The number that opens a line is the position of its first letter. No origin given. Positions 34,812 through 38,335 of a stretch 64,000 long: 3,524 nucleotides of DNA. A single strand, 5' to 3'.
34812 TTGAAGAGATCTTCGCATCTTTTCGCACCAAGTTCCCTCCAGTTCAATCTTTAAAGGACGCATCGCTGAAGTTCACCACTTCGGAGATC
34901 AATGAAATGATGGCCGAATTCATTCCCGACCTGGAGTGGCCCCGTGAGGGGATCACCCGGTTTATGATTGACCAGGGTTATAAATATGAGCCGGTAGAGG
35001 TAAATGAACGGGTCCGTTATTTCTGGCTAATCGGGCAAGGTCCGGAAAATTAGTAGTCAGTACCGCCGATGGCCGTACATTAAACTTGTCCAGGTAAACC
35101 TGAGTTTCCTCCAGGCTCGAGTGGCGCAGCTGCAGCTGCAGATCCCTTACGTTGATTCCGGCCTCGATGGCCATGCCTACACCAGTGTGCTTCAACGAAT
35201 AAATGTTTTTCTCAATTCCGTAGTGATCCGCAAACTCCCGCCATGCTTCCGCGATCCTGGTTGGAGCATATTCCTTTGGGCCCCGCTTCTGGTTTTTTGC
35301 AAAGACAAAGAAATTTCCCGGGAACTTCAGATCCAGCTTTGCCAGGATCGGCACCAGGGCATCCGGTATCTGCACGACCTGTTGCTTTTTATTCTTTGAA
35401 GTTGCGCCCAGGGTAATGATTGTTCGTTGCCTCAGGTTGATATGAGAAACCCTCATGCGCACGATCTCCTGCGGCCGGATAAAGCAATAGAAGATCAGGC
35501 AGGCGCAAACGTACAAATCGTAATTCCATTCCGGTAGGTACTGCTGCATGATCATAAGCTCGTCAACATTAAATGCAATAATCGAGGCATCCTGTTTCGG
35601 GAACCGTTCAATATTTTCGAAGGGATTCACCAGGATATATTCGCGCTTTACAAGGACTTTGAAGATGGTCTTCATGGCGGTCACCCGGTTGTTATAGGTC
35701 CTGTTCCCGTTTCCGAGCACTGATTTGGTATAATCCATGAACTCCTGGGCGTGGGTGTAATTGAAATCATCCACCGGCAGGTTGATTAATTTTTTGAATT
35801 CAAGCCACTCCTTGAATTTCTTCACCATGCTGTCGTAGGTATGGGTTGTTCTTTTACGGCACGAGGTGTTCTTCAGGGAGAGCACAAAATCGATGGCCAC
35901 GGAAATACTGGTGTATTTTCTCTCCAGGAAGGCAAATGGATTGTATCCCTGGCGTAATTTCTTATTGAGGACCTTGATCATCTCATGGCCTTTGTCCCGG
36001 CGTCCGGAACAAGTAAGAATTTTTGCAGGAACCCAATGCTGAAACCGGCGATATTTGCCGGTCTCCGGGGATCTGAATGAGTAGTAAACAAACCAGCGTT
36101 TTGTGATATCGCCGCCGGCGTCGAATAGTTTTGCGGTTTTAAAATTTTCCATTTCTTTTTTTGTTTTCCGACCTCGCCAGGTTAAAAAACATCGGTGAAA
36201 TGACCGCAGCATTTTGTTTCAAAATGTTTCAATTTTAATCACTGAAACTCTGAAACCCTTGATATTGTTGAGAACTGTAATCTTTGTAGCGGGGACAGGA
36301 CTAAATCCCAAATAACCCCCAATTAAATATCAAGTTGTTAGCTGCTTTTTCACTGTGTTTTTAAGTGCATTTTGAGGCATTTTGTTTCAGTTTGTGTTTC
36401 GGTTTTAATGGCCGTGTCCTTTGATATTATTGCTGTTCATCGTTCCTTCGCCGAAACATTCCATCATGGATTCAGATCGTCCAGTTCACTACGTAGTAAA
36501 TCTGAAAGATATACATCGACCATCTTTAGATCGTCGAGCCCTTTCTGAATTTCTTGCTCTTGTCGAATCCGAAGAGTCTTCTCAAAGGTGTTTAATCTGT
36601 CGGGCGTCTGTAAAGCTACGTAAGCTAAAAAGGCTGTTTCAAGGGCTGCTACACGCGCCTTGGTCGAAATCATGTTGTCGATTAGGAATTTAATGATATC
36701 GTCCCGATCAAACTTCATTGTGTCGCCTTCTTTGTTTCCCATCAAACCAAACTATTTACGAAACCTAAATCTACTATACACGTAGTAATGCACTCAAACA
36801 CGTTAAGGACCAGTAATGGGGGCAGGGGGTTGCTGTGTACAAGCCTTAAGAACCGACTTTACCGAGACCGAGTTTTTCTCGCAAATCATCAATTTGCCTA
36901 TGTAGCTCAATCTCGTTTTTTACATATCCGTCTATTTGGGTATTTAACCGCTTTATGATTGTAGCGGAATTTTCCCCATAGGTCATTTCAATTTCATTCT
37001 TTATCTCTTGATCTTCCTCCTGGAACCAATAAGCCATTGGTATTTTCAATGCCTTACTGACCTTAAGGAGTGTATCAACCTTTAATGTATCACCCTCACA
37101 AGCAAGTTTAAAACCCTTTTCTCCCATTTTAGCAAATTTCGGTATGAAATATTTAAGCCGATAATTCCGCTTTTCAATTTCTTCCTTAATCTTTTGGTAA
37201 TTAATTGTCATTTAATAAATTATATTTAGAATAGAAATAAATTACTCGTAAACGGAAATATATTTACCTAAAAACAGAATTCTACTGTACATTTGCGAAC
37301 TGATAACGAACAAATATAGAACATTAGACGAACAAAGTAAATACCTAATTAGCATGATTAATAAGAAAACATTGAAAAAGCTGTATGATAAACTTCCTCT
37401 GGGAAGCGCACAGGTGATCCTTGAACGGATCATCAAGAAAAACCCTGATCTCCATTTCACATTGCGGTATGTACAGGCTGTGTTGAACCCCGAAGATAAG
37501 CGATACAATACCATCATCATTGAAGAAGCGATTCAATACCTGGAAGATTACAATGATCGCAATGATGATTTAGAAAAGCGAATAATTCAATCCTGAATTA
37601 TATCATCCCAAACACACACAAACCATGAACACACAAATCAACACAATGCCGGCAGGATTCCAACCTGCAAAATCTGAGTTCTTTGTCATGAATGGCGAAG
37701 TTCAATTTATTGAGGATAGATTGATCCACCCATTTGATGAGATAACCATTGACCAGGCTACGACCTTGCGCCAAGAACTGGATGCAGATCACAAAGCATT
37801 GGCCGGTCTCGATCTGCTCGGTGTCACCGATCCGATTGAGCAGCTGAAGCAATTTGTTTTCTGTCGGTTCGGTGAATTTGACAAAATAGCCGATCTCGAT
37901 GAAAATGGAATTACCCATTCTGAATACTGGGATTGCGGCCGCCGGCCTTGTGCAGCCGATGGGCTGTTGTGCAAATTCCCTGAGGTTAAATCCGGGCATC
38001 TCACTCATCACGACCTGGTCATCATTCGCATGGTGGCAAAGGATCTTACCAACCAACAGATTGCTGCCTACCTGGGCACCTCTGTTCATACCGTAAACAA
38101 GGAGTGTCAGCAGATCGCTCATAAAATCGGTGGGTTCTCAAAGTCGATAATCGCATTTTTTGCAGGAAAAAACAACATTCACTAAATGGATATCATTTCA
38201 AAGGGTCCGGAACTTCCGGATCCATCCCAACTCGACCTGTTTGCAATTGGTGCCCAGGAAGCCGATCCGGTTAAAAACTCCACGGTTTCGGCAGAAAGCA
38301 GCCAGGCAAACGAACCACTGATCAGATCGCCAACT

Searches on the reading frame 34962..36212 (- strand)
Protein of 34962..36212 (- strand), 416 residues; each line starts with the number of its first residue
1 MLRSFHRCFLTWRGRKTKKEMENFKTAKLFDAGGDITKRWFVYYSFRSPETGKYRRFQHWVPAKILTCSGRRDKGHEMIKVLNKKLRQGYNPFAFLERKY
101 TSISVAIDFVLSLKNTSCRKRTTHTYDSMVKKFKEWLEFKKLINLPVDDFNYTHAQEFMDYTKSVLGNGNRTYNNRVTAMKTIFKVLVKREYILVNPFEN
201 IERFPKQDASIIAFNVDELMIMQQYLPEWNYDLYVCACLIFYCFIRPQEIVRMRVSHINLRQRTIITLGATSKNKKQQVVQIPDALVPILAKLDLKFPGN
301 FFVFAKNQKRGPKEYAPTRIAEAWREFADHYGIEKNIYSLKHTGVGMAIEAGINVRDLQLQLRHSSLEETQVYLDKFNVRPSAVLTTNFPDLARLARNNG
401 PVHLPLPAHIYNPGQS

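Call 56: search_protein_families(library=pfam, proteins=[window:34962-36212:-], max_evalue=0.01)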
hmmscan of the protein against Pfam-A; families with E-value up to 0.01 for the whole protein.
window:34962-36212:- (416 aa): 3 families
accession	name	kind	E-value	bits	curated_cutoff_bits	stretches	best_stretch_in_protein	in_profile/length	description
PF00589.27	Phage_integrase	-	1e-12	48.6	27.1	1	231-376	22-168/172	Phage integrase family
PF13102.12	Phage_int_SAM_5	-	5.1e-07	30.4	22.3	1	113-200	13-95/98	Phage integrase SAM-like domain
PF13495.12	Phage_int_SAM_4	-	0.00022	22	27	1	111-192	7-83/85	Phage integrase, N-terminal SAM-like domain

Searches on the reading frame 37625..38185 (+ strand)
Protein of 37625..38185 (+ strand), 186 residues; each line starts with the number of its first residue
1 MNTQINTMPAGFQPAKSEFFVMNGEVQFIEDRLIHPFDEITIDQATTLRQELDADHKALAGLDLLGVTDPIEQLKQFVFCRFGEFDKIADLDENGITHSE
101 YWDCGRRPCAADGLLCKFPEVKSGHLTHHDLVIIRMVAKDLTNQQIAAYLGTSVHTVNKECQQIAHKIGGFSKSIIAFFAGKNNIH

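Call 56: search_protein_families(library=pfam, proteins=[window:37625-38185:+], max_evalue=0.01)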
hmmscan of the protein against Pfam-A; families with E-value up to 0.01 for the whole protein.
window:37625-38185:+ (186 aa): 5 families
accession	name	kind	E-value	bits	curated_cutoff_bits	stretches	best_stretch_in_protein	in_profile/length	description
PF00196.25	GerE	-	2.4e-05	24.3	23.5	1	126-171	3-48/57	Bacterial regulatory proteins, luxR family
PF13384.12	HTH_23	-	0.00081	19.6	24.6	1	132-159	9-36/50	Homeodomain-like domain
PF13545.12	HTH_Crp_2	-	0.0025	18.2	27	1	139-163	21-45/70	Crp-like helix-turn-helix domain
PF08281.18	Sigma70_r4_2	-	0.0035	17.4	25.7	1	136-159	22-45/54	Sigma-70, region 4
PF13936.12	HTH_38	-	0.006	16.7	27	1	133-162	13-42/44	Helix-turn-helix domain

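Call 96: search_protein_families(library=phrogs, proteins=[window:37625-38185:+], max_evalue=0.001)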
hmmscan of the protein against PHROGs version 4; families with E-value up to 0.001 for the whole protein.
window:37625-38185:+ (186 aa): 2 families
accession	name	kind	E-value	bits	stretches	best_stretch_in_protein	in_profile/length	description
phrog_10300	-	transcription regulation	3.8e-20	73.7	1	17-185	4-180/182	transcriptional regulator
phrog_3282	-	transcription regulation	0.00015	22.7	1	126-169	48-91/158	sigma factor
